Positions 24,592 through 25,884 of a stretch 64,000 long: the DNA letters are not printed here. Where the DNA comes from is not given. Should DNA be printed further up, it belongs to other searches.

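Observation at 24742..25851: Radical SAM/SPASM enzyme immediately followed by a 19-aa Cys/Gly peptide with its own SD and terminator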

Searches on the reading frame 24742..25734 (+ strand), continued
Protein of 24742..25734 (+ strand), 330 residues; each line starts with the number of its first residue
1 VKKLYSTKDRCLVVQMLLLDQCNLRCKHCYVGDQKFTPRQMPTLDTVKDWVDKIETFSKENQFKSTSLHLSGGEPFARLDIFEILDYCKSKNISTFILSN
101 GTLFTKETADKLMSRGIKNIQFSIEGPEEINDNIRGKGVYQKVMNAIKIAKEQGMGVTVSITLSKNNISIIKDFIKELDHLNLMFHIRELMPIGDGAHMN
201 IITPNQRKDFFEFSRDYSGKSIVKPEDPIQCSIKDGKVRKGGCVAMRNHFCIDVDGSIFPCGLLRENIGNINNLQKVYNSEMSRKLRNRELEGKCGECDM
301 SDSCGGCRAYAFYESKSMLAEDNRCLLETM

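Call 35: search_protein_families(library=pfam, proteins=[L090:36-1118:+, L090:1115-2620:+, L090:3822-4220:+, L090:4375-5067:+, L091:3382-4515:+, L091:4512-5963:+, L091:6958-8319:-, L088:4720-5511:-, L088:6732-7439:+, L005:2865-3158:+], max_evalue=0.001)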
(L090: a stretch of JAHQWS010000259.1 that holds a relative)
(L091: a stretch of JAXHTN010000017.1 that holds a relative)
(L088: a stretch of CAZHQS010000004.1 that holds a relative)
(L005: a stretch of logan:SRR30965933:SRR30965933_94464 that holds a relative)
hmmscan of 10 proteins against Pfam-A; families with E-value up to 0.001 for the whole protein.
L090:36-1118:+ (360 aa): 0 families

L090:1115-2620:+ (501 aa): 2 families
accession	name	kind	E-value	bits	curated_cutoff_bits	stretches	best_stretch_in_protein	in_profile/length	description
PF04055.27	Radical_SAM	-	1.8e-25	90.4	29.5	1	188-348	2-166/166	Radical SAM superfamily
PF02310.24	B12-binding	-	2.3e-08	34.3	32.1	1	23-128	12-119/121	B12 binding domain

L090:3822-4220:+ (132 aa): 2 families
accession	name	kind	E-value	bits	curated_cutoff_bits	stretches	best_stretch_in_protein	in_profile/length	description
PF13301.11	DUF4079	-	2.5e-05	25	31.4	0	68-126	50-100/141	Protein of unknown function (DUF4079)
PF09990.14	DUF2231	-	0.00042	20.8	26.4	0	71-125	42-91/139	Predicted membrane protein (DUF2231)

L090:4375-5067:+ (230 aa): 8 families
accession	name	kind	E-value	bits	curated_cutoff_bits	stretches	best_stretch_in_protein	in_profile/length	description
PF13192.12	Thioredoxin_3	-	3.9e-17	62.5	24.8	1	142-215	2-72/76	Thioredoxin domain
PF00085.26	Thioredoxin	-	5.7e-13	49.2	23.5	1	146-208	25-87/103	Thioredoxin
PF05768.20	Glrx-like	-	1e-08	35.8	26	1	143-218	2-76/77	Glutaredoxin-like domain (DUF836)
PF13098.12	Thioredoxin_2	-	1.3e-07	32.4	27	0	176-218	58-104/104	Thioredoxin-like domain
PF23357.1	DUF7088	-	8.6e-07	29.5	27.8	0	164-201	50-90/105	Domain of unknown function (DUF7088)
PF14595.12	Thioredoxin_9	-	2.5e-05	24.6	25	0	142-194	44-95/129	Thioredoxin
PF00462.30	Glutaredoxin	-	2.6e-05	24.8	22.9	0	143-202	1-58/60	Glutaredoxin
PF07689.18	KaiB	-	0.00016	21.8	27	0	55-88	22-55/82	KaiB domain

L091:3382-4515:+ (377 aa): 0 families

L091:4512-5963:+ (483 aa): 2 families
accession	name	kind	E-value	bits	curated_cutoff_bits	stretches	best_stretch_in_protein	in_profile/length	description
PF04055.27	Radical_SAM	-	7.2e-18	65.7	29.5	1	181-341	2-166/166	Radical SAM superfamily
PF02310.24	B12-binding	-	7.2e-14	52.1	32.1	1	16-117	11-116/121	B12 binding domain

L091:6958-8319:- (453 aa): 13 families
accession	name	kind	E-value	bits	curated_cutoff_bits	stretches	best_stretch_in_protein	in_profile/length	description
PF07992.20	Pyr_redox_2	-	6.5e-64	216.6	26.1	1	5-317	1-288/291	Pyridine nucleotide-disulphide oxidoreductase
PF02852.28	Pyr_redox_dim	-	8.5e-29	100.4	25.3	1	339-447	1-109/110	Pyridine nucleotide-disulphide oxidoreductase, dimerisation domain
PF00070.33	Pyr_redox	-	1.4e-25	90.1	22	1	172-243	1-72/82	Pyridine nucleotide-disulphide oxidoreductase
PF13738.12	Pyr_redox_3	-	1e-13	51.6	30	1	8-301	1-302/305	Pyridine nucleotide-disulphide oxidoreductase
PF03486.20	HI0933_like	-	7.3e-08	32.6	50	0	211-266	109-165/244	HI0933-like protein Rossmann domain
PF01266.30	DAO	-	1.2e-07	32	27.9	1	6-41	1-38/353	FAD dependent oxidoreductase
PF01134.28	GIDA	-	4.8e-07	29.6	22.1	1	6-59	1-56/391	Glucose inhibited division protein A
PF12831.13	FAD_oxidored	-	4.5e-06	26.7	27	1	6-58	1-53/416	FAD dependent oxidoreductase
PF01262.27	AlaDh_PNT_C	-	1.8e-05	24.7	23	0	7-33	31-57/214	Alanine dehydrogenase/PNT, C-terminal domain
PF13450.12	NAD_binding_8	-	0.00017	22.2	21.9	0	9-66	1-58/68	NAD(P)-binding Rossmann-like domain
PF02737.24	3HCDH_N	-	0.00026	21.4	22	0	173-234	2-63/180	3-hydroxyacyl-CoA dehydrogenase, NAD binding domain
PF05834.18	Lycopene_cycl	-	0.00029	20.5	23.4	0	6-45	1-42/380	Lycopene cyclase protein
PF00890.30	FAD_binding_2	-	0.001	18.8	20.4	0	6-40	1-35/414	FAD binding domain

L088:4720-5511:- (263 aa): 0 families

L088:6732-7439:+ (235 aa): 1 family
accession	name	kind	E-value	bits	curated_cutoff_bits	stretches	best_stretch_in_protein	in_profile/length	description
PF00708.24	Acylphosphatase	-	1.5e-08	35.3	22.5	1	42-122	2-76/85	Acylphosphatase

L005:2865-3158:+ (97 aa): 0 families

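Call 40: search_solved_structures(query=window:24742-25734:+, max_evalue=0.00001)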
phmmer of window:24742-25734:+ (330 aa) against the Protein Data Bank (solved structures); distinct sequences matched with E-value up to 0.00001: 4.
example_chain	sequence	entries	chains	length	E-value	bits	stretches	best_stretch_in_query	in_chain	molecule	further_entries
5wgg_A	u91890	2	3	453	1.6e-14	56.9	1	3-174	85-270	Radical SAM domain protein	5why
6efn_A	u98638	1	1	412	1e-11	47.7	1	16-182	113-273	Sporulation killing factor maturation protein SkfB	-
6c8v_A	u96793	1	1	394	1.3e-09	40.7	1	18-175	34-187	Coenzyme PQQ synthesis protein E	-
8vpo_A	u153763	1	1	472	4.2e-08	35.8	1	7-309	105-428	Radical SAM core domain-containing protein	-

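Call 54: search_protein_families(library=ncbifam, proteins=[P0002, P0003, P0004, P0006, P0007, P0014, P0016, P0022], max_evalue=1e-30)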
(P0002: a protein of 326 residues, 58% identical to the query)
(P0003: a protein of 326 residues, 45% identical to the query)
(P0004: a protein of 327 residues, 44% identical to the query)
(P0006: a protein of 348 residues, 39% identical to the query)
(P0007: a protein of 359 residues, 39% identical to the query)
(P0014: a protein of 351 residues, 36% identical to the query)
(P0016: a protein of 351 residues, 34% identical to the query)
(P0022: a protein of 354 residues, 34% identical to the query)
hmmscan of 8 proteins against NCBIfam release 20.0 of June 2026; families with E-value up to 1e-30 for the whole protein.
P0002 (326 aa): 7 families
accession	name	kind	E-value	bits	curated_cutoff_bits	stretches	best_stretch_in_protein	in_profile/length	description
TIGR04053.2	TIGR04053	equivalog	6.6e-39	134.2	395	0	18-215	17-214/366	TIGR04053 family radical SAM/SPASM domain-containing protein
TIGR04082.1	rSAM_for_selen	equivalog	1.6e-36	126.2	350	1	12-309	202-501/516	thio(seleno)oxazole modification radical SAM maturase SbtM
TIGR04054.1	rSAM_NirJ1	equivalog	4.1e-33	114.5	650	0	13-206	40-231/387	putative heme d1 biosynthesis radical SAM protein NirJ1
TIGR04545.1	rSAM_ahbD_hemeb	equivalog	4.9e-33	115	500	0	15-201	6-191/339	heme b synthase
TIGR04055.1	rSAM_NirJ2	equivalog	5.1e-33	115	500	0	17-170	8-156/326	putative heme d1 biosynthesis radical SAM protein NirJ2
TIGR04546.1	rSAM_ahbC_deAc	equivalog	4.1e-31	108.1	650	0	15-176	45-201/390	12,18-didecarboxysiroheme deacetylase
TIGR04347.1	pseudo_SAM_Halo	equivalog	8.7e-31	107.5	525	0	9-174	38-198/390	TIGR04347 family pseudo-SAM/SPASM protein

P0003 (326 aa): 5 families
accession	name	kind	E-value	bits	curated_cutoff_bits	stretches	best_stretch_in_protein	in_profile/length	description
TIGR04055.1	rSAM_NirJ2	equivalog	2.5e-39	135.7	500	1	19-326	8-324/326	putative heme d1 biosynthesis radical SAM protein NirJ2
TIGR04545.1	rSAM_ahbD_hemeb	equivalog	3.1e-34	118.9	500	0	18-201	7-189/339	heme b synthase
TIGR04082.1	rSAM_for_selen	equivalog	1.2e-33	116.7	350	1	14-315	202-504/516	thio(seleno)oxazole modification radical SAM maturase SbtM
TIGR04340.1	rSAM_ACGX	hypoth_equivalog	3.5e-33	115.3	400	0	14-172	6-164/341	radical SAM/SPASM domain protein, ACGX system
TIGR04053.2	TIGR04053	equivalog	1.5e-31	110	395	0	20-216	17-213/366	TIGR04053 family radical SAM/SPASM domain-containing protein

P0004 (327 aa): 6 families
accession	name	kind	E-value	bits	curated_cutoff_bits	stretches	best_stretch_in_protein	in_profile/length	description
TIGR04055.1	rSAM_NirJ2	equivalog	1.3e-36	126.8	500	1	20-326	8-323/326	putative heme d1 biosynthesis radical SAM protein NirJ2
TIGR04340.1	rSAM_ACGX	hypoth_equivalog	2.2e-34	119.2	400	0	14-191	5-183/341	radical SAM/SPASM domain protein, ACGX system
TIGR04082.1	rSAM_for_selen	equivalog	1.5e-32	113.1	350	1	14-316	201-504/516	thio(seleno)oxazole modification radical SAM maturase SbtM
TIGR04545.1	rSAM_ahbD_hemeb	equivalog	2.2e-31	109.5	500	0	20-219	8-206/339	heme b synthase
TIGR04053.2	TIGR04053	equivalog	3.3e-31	108.9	395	0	21-222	17-218/366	TIGR04053 family radical SAM/SPASM domain-containing protein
TIGR04051.1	rSAM_NirJ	equivalog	8.8e-31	107.1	515.45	0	17-197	7-183/354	heme d1 biosynthesis radical SAM protein NirJ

P0006 (348 aa): 6 families
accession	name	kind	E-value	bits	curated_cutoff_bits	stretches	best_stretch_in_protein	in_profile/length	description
TIGR04082.1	rSAM_for_selen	equivalog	1.9e-36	125.9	350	0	20-213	189-376/516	thio(seleno)oxazole modification radical SAM maturase SbtM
TIGR04055.1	rSAM_NirJ2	equivalog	6.1e-34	118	500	1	38-345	8-324/326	putative heme d1 biosynthesis radical SAM protein NirJ2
TIGR04340.1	rSAM_ACGX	hypoth_equivalog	6.3e-34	117.7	400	1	32-344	5-338/341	radical SAM/SPASM domain protein, ACGX system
TIGR04051.1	rSAM_NirJ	equivalog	2.7e-31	108.8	515.45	0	37-209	9-177/354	heme d1 biosynthesis radical SAM protein NirJ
TIGR04053.2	TIGR04053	equivalog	3e-31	109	395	0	38-234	16-212/366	TIGR04053 family radical SAM/SPASM domain-containing protein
TIGR03962.1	mycofact_rSAM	equivalog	6.5e-31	107.7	265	1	35-340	17-328/339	mycofactocin radical SAM maturase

P0007 (359 aa): 3 families
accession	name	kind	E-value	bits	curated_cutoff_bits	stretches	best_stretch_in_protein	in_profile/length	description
TIGR04055.1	rSAM_NirJ2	equivalog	3.1e-31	109.1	500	0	28-333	8-324/326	putative heme d1 biosynthesis radical SAM protein NirJ2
TIGR04082.1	rSAM_for_selen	equivalog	3.1e-31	108.7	350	1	14-322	193-504/516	thio(seleno)oxazole modification radical SAM maturase SbtM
TIGR03962.1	mycofact_rSAM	equivalog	5.2e-31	108.1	265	1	25-332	17-332/339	mycofactocin radical SAM maturase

P0014 (351 aa): 14 families
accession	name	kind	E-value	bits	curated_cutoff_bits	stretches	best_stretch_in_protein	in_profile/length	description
TIGR04545.1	rSAM_ahbD_hemeb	equivalog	5.2e-55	187.2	500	1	11-220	2-205/339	heme b synthase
TIGR04340.1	rSAM_ACGX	hypoth_equivalog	5.2e-53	180.5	400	1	9-345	3-338/341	radical SAM/SPASM domain protein, ACGX system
TIGR04055.1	rSAM_NirJ2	equivalog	2e-50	172.2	500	1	13-345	4-323/326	putative heme d1 biosynthesis radical SAM protein NirJ2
TIGR04053.2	TIGR04053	equivalog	7.3e-46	157.1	395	0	11-217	10-211/366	TIGR04053 family radical SAM/SPASM domain-containing protein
TIGR04082.1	rSAM_for_selen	equivalog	5.6e-42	144.2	350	1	9-328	199-503/516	thio(seleno)oxazole modification radical SAM maturase SbtM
TIGR04303.1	GeoRSP_rSAM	equivalog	7e-42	144.1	400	1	11-332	7-317/325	GeoRSP system radical SAM/SPASM protein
TIGR04054.1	rSAM_NirJ1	equivalog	1.7e-41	142.1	650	1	13-215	40-235/387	putative heme d1 biosynthesis radical SAM protein NirJ1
TIGR04051.1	rSAM_NirJ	equivalog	2.5e-39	135.2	515.45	1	15-348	8-350/354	heme d1 biosynthesis radical SAM protein NirJ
TIGR03962.1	mycofact_rSAM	equivalog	9.6e-39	133.5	265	1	13-346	16-333/339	mycofactocin radical SAM maturase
NF050035.1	rSAM_WgK_link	exception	1.1e-38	133.2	650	0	10-197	10-191/367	radical SAM/SPASM peptide maturase WgkB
TIGR04347.1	pseudo_SAM_Halo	equivalog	7.6e-38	130.8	525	0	13-211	42-233/390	TIGR04347 family pseudo-SAM/SPASM protein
TIGR04546.1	rSAM_ahbC_deAc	equivalog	1.1e-34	120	650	0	14-210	44-233/390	12,18-didecarboxysiroheme deacetylase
TIGR04250.1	SCM_rSAM_ScmE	equivalog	1.5e-33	116.2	400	0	12-175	6-163/358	SynChlorMet cassette radical SAM/SPASM protein ScmE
TIGR04251.1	SCM_rSAM_ScmF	equivalog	2.1e-33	116.2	400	1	11-321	6-320/353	SynChlorMet cassette radical SAM/SPASM protein ScmF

P0016 (351 aa): 16 families
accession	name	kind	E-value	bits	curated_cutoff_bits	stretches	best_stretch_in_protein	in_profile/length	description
TIGR04055.1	rSAM_NirJ2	equivalog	5.1e-53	180.7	500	1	14-346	5-324/326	putative heme d1 biosynthesis radical SAM protein NirJ2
TIGR04545.1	rSAM_ahbD_hemeb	equivalog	6e-53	180.4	500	1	11-345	2-336/339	heme b synthase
TIGR04340.1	rSAM_ACGX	hypoth_equivalog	3.5e-51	174.5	400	1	9-345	3-338/341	radical SAM/SPASM domain protein, ACGX system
TIGR04053.2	TIGR04053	equivalog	6.8e-45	153.9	395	0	11-218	10-212/366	TIGR04053 family radical SAM/SPASM domain-containing protein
TIGR04082.1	rSAM_for_selen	equivalog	1.1e-41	143.2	350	1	9-328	199-503/516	thio(seleno)oxazole modification radical SAM maturase SbtM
TIGR04054.1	rSAM_NirJ1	equivalog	7.9e-41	139.9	650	1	14-217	41-237/387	putative heme d1 biosynthesis radical SAM protein NirJ1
TIGR04051.1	rSAM_NirJ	equivalog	1.8e-40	139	515.45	1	14-348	7-350/354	heme d1 biosynthesis radical SAM protein NirJ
NF050035.1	rSAM_WgK_link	exception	2.3e-40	138.7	650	0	10-198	10-192/367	radical SAM/SPASM peptide maturase WgkB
TIGR04303.1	GeoRSP_rSAM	equivalog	2.5e-40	139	400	1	11-330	7-315/325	GeoRSP system radical SAM/SPASM protein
TIGR03962.1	mycofact_rSAM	equivalog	6.2e-40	137.4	265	1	13-348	16-335/339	mycofactocin radical SAM maturase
TIGR04347.1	pseudo_SAM_Halo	equivalog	1.4e-38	133.2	525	0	13-216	42-238/390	TIGR04347 family pseudo-SAM/SPASM protein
TIGR04546.1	rSAM_ahbC_deAc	equivalog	1.1e-36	126.4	650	0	14-214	44-237/390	12,18-didecarboxysiroheme deacetylase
TIGR04251.1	SCM_rSAM_ScmF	equivalog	3.7e-33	115.4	400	1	11-322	6-321/353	SynChlorMet cassette radical SAM/SPASM protein ScmF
TIGR04250.1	SCM_rSAM_ScmE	equivalog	6.4e-33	114.1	400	0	12-168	6-156/358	SynChlorMet cassette radical SAM/SPASM protein ScmE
TIGR04133.1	rSAM_w_lipo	hypoth_equivalog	6.9e-33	114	425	1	15-321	30-330/350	TIGR04133 family radical SAM/SPASM protein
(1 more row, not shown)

P0022 (354 aa): 13 families
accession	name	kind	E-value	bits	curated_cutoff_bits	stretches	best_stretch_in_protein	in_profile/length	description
TIGR04545.1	rSAM_ahbD_hemeb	equivalog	2.7e-53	181.6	500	1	11-350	2-336/339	heme b synthase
TIGR04055.1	rSAM_NirJ2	equivalog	1.3e-52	179.4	500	1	13-350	4-323/326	putative heme d1 biosynthesis radical SAM protein NirJ2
TIGR04340.1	rSAM_ACGX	hypoth_equivalog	3.1e-47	161.4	400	1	9-350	3-338/341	radical SAM/SPASM domain protein, ACGX system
TIGR04053.2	TIGR04053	equivalog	8.7e-45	153.5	395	0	11-228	10-223/366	TIGR04053 family radical SAM/SPASM domain-containing protein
TIGR04347.1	pseudo_SAM_Halo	equivalog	5.5e-41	141.1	525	1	13-217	42-239/390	TIGR04347 family pseudo-SAM/SPASM protein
TIGR04051.1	rSAM_NirJ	equivalog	4.1e-40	137.8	515.45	1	15-351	8-348/354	heme d1 biosynthesis radical SAM protein NirJ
TIGR04303.1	GeoRSP_rSAM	equivalog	1.1e-38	133.6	400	1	11-349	7-324/325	GeoRSP system radical SAM/SPASM protein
NF050035.1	rSAM_WgK_link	exception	8.6e-38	130.3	650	0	9-197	9-191/367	radical SAM/SPASM peptide maturase WgkB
TIGR03962.1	mycofact_rSAM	equivalog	1e-37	130.1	265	1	13-332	16-319/339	mycofactocin radical SAM maturase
TIGR04082.1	rSAM_for_selen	equivalog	1.7e-36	126.1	350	1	9-350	199-516/516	thio(seleno)oxazole modification radical SAM maturase SbtM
TIGR04054.1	rSAM_NirJ1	equivalog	3.5e-36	124.6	650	1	13-352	40-383/387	putative heme d1 biosynthesis radical SAM protein NirJ1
TIGR04546.1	rSAM_ahbC_deAc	equivalog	4.3e-36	124.5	650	0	13-211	43-234/390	12,18-didecarboxysiroheme deacetylase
TIGR04250.1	SCM_rSAM_ScmE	equivalog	3.2e-32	111.8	400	1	12-333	6-334/358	SynChlorMet cassette radical SAM/SPASM protein ScmE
